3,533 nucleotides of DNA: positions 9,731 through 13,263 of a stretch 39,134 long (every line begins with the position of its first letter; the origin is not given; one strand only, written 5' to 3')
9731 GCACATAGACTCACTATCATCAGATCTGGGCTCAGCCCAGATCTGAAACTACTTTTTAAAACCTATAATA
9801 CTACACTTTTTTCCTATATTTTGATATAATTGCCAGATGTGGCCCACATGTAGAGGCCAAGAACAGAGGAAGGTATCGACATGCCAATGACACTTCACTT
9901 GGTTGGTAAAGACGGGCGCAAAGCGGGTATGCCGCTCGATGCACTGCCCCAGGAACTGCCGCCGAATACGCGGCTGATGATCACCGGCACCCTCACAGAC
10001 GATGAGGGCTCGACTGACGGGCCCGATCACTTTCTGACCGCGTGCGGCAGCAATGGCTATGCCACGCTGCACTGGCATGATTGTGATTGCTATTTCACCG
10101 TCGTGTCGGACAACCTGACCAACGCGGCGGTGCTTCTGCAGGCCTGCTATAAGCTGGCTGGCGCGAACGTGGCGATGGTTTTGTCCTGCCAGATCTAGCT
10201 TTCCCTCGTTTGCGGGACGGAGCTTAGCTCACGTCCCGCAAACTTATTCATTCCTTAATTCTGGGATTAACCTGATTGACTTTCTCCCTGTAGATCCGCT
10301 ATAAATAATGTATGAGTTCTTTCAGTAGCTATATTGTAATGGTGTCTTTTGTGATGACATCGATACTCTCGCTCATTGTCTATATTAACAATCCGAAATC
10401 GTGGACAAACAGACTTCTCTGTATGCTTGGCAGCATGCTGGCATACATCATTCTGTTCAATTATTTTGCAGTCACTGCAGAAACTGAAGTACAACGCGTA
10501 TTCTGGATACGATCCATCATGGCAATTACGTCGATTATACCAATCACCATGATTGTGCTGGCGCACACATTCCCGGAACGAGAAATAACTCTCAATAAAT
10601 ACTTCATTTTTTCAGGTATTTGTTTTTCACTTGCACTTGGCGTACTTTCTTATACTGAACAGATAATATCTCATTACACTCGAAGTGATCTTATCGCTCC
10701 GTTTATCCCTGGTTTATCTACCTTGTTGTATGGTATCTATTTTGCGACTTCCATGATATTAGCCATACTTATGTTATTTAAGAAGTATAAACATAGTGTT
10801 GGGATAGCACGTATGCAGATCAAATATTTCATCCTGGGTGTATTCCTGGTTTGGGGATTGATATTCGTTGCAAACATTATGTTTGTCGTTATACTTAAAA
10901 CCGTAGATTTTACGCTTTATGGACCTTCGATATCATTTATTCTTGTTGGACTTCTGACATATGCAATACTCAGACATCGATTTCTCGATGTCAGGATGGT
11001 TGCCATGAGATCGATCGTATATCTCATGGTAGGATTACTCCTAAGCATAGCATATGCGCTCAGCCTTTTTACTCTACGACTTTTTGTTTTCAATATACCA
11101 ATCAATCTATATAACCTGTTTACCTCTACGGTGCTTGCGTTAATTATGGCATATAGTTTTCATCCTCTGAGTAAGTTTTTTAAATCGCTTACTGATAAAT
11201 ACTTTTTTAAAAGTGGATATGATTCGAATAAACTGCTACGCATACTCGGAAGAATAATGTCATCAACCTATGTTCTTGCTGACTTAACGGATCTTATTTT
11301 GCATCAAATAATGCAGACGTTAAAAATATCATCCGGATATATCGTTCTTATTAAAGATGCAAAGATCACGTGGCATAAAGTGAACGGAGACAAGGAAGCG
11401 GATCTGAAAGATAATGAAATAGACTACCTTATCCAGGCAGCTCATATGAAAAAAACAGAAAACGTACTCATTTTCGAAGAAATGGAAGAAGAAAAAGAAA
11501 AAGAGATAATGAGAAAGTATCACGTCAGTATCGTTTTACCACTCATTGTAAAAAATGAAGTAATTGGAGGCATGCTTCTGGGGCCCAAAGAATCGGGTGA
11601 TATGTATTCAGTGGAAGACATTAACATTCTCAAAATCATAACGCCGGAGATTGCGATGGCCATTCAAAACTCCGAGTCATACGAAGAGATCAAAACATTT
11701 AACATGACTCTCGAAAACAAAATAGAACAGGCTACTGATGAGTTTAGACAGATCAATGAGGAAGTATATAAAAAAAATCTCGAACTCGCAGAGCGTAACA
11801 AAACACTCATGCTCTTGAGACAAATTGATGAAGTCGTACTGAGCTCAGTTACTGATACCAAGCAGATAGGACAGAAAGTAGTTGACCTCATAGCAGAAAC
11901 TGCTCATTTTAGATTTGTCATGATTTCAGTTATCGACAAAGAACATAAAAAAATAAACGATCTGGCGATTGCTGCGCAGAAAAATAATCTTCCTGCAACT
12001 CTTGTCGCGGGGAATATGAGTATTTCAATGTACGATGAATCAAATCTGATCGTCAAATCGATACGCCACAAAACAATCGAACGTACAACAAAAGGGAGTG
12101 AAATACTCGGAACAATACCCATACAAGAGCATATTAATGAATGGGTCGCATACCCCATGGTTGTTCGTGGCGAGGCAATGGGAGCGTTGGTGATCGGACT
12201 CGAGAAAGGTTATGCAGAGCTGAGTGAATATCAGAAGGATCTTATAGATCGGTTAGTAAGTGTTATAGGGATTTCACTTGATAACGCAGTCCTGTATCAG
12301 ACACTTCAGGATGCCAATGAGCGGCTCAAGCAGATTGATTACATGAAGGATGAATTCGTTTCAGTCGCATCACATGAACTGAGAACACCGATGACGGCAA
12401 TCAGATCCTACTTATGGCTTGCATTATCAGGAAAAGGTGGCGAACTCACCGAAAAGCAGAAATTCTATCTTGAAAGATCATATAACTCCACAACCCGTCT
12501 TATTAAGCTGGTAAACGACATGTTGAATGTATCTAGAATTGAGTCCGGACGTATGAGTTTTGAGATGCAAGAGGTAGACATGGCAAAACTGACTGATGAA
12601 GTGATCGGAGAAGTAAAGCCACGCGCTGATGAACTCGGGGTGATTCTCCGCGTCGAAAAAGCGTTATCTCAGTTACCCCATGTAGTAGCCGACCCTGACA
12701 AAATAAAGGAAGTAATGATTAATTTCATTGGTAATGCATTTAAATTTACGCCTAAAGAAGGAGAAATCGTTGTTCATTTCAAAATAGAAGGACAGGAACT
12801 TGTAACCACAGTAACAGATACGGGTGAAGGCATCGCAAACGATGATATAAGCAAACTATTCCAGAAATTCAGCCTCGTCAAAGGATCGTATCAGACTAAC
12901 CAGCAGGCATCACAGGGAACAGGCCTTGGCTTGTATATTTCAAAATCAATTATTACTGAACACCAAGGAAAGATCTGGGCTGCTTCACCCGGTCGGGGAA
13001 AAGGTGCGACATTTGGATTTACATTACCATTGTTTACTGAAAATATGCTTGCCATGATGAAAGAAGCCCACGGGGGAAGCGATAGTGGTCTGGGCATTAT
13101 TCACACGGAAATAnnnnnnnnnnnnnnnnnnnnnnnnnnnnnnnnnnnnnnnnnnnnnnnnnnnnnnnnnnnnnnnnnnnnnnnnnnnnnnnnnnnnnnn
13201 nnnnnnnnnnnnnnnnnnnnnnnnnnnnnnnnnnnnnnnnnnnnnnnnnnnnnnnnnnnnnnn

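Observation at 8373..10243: Two homologous GC-rich cassettes share promoter module, 5' hairpin, start context and terminator arms but have strongly diverged coding sequences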

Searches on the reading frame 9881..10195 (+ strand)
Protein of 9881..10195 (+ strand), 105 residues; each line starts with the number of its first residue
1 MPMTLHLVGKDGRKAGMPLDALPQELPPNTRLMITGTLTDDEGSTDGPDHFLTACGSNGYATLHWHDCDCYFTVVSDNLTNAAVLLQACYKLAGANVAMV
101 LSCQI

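Call 11: search_protein_families(library=pfam, proteins=[window:9881-10195:+], max_evalue=0.1)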
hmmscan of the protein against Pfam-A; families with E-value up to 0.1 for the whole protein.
window:9881-10195:+ (105 aa): 0 families

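Call 45: search_protein_families(library=padloc, proteins=[window:9881-10195:+], max_evalue=0.1)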
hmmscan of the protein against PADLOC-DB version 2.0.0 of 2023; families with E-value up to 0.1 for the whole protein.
window:9881-10195:+ (105 aa): 0 families

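Call 46: search_protein_families(library=phrogs, proteins=[window:9881-10195:+], max_evalue=0.1)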
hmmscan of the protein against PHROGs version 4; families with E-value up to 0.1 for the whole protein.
window:9881-10195:+ (105 aa): 0 families

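Call 88: search_protein_families(library=ncbifam, proteins=[window:9881-10195:+], max_evalue=0.05)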
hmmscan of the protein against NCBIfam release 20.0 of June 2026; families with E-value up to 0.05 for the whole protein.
window:9881-10195:+ (105 aa): 0 families

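Call 108: search_dna_similar(query=window:9881-10195:+, collection=plasmids, mode=protein, max_evalue=0.001)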
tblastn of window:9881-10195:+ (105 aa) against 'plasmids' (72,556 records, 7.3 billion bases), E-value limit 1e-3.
No match.

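Call 113: predict_structure(alignment_id=A12)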
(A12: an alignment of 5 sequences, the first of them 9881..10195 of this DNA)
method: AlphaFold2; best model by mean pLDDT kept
length: 105 residues; sequences in the alignment: 5
mean_pLDDT: 81.3   pTM: 0.74
mean pLDDT of the five models: 81.3, 71.0, 69.3, 65.5, 62.3
residues with pLDDT >= 90: 27; 70-90: 60; 50-70: 10; < 50: 8
segments of 3 or more residues with pLDDT < 50: 98-105
pLDDT, mean of each block of 10 residues (from residue 1): 86 86 87 88 71 85 87 91 89 66 37
secondary structure, 60 per line:
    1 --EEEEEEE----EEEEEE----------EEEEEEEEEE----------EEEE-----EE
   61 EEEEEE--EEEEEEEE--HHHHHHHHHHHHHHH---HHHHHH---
elements in order: E3-9 E14-19 E30-39 E50-53 E59-66 E69-76 H79-93 H97-102

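Call 115: fold_search(model_id=the predicted structure, library=pdb)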
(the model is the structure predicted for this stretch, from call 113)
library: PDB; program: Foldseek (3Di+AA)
matches with E <= 10: 802; with E <= 0.001: 0
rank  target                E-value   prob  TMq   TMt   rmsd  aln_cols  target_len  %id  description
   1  4dx9_3                1.7e-01  0.14  0.24  0.24  12.9       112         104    9  ICAP1 in complex with integrin beta 1 cytoplasmic tail (released 2013-01-09)
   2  3gid_A                1.9e-01  0.47  0.35  0.11   6.5        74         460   15  The biotin carboxylase (BC) domain of human Acetyl-CoA Carboxylase 2 (ACC2) in complex with Soraphen A (released 2009-03-17)
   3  3m4w_D                3.3e-01  0.35  0.36  0.15  15.0       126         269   13  Structural basis for the negative regulation of bacterial stress response by RseB (released 2010-05-05)
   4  2y8f_C                3.3e-01  0.08  0.20  0.19  14.7       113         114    9  Structure of the Ran-binding domain from human RanBP3 (wild type) (released 2011-02-16)
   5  6h5b_C                3.5e-01  0.12  0.25  0.22  12.4       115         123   14  Myxococcus xanthus MglA in complex with its GAP MglB and GTPgammaS (released 2019-11-27)
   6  7ct3                  3.7e-01  0.11  0.23  0.21  14.0       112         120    9  Crystal Structure of MglC from Myxococcus xanthus (released 2021-01-27)
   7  3jrw                  4.0e-01  0.38  0.37  0.11   8.3        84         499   13  Phosphorylated BC domain of ACC2 (released 2010-01-12)
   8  2hjw                  4.0e-01  0.35  0.39  0.11  10.1        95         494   14  Crystal Structure of the BC domain of ACC2 (released 2007-07-03)
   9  6r8i_A                4.0e-01  0.13  0.26  0.25  15.1       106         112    5  PP4R3A EVH1 domain bound to FxxP motif (released 2019-10-16)
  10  2v43_B                4.2e-01  0.25  0.32  0.13  16.1       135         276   12  Crystal structure of RseB: a sensor for periplasmic stress response in E. coli (released 2007-08-28)
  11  5vba_A                4.5e-01  0.15  0.24  0.09   8.5        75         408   17  Structure of EspG1 chaperone from the type VII (ESX-1) secretion system determined with the assistance of N-terminal T (released 2017-07-05)
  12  6ehp_B                4.8e-01  0.11  0.25  0.23  12.1       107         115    8  The crystal structure of the human LAMTOR complex (released 2017-10-04)
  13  3m4w_A                5.1e-01  0.41  0.29  0.12   7.5        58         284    9  Structural basis for the negative regulation of bacterial stress response by RseB (released 2010-05-05)
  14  2v43_C                5.1e-01  0.33  0.27  0.12   7.6        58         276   10  Crystal structure of RseB: a sensor for periplasmic stress response in E. coli (released 2007-08-28)
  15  6wj2_E                5.1e-01  0.08  0.20  0.23  14.2        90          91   14  CryoEM structure of the SLC38A9-RagA-RagC-Ragulator complex in the pre-GAP state (released 2020-09-02)
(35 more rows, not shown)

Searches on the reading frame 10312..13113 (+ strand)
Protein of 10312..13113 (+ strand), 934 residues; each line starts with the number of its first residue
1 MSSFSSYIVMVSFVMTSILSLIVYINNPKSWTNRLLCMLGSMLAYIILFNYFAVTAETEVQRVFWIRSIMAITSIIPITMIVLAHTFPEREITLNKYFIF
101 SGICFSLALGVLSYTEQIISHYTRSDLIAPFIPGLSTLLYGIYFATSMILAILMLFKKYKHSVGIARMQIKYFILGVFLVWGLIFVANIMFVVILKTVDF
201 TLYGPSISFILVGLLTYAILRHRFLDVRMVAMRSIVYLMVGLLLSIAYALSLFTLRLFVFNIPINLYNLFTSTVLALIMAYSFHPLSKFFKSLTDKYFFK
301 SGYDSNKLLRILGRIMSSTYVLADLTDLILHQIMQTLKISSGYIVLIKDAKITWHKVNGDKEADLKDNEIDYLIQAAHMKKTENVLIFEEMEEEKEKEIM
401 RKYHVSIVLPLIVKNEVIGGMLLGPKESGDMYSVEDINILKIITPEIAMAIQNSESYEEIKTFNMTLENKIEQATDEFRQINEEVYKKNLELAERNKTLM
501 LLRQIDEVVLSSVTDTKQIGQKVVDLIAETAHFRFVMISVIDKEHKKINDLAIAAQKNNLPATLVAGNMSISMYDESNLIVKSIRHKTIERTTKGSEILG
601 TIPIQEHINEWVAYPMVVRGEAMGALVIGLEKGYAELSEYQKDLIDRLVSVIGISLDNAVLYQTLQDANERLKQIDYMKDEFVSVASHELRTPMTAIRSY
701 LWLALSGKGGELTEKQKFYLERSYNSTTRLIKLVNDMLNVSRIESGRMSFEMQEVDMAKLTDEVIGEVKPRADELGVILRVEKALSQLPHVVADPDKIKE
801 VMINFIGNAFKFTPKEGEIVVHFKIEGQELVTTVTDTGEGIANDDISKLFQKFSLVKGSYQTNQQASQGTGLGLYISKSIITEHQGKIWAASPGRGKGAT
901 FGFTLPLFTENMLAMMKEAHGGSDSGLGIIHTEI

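Call 27: search_protein_families(library=pfam, proteins=[window:10312-13113:+], max_evalue=0.001)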
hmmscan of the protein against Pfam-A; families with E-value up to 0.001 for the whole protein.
window:10312-13113:+ (934 aa): 8 families
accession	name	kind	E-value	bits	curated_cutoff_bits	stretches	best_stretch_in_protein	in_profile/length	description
PF02518.31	HATPase_c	-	7.8e-25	87.9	26.4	1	794-907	2-109/111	Histidine kinase-, DNA gyrase B-, and HSP90-like ATPase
PF00512.31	HisKA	-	4.3e-18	65.6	26.9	1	678-746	1-66/66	His Kinase A (phospho-acceptor) domain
PF13185.12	GAF_2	-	5.8e-11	43.2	28.6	1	323-452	5-136/136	GAF domain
PF13492.12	GAF_3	-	1.4e-08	35.6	27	1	323-453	3-129/129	GAF domain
PF16927.11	HisKA_7TM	-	6.5e-08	33.1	28.6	1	9-227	2-222/224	N-terminal 7TM region of histidine kinase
PF15714.11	SpoVT_C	-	1.7e-06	28.6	27.5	0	332-433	8-109/128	Stage V sporulation protein T C-terminal, transcription factor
PF01590.32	GAF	-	8.1e-05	23.6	22.4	0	518-656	4-133/133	GAF domain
PF13581.12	HATPase_c_2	-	0.00036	21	27.4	1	799-884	37-112/127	Histidine kinase-like ATPase domain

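Call 28: find_related_loci(query=window:10312-13113:+, collection=genome_contigs, flank=10000)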
Query window:10312-13113:+ (934 aa) in genome_contigs; peptide patterns used: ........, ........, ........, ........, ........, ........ (x = any residue, [..] = any of these).
32 stretches matched a pattern; 2 encode a relative of the query (tblastn E <= 1e-3); 2 distinct loci.
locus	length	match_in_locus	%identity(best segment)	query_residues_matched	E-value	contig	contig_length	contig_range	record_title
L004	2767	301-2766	95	1-822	0e+0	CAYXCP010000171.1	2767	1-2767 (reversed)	MAG TPA_asm: uncultured Gammaproteobacteria bacterium isolate SRP278252_co1_241 genome assembly, contig: NODE_80451_leng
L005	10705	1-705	34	683-920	2e-21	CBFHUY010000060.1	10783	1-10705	MAG: Hydrogenovibrio sp. isolate Co_bin_385_strict genome assembly, contig: Co_bin_385_strict_c60, whole genome shotgun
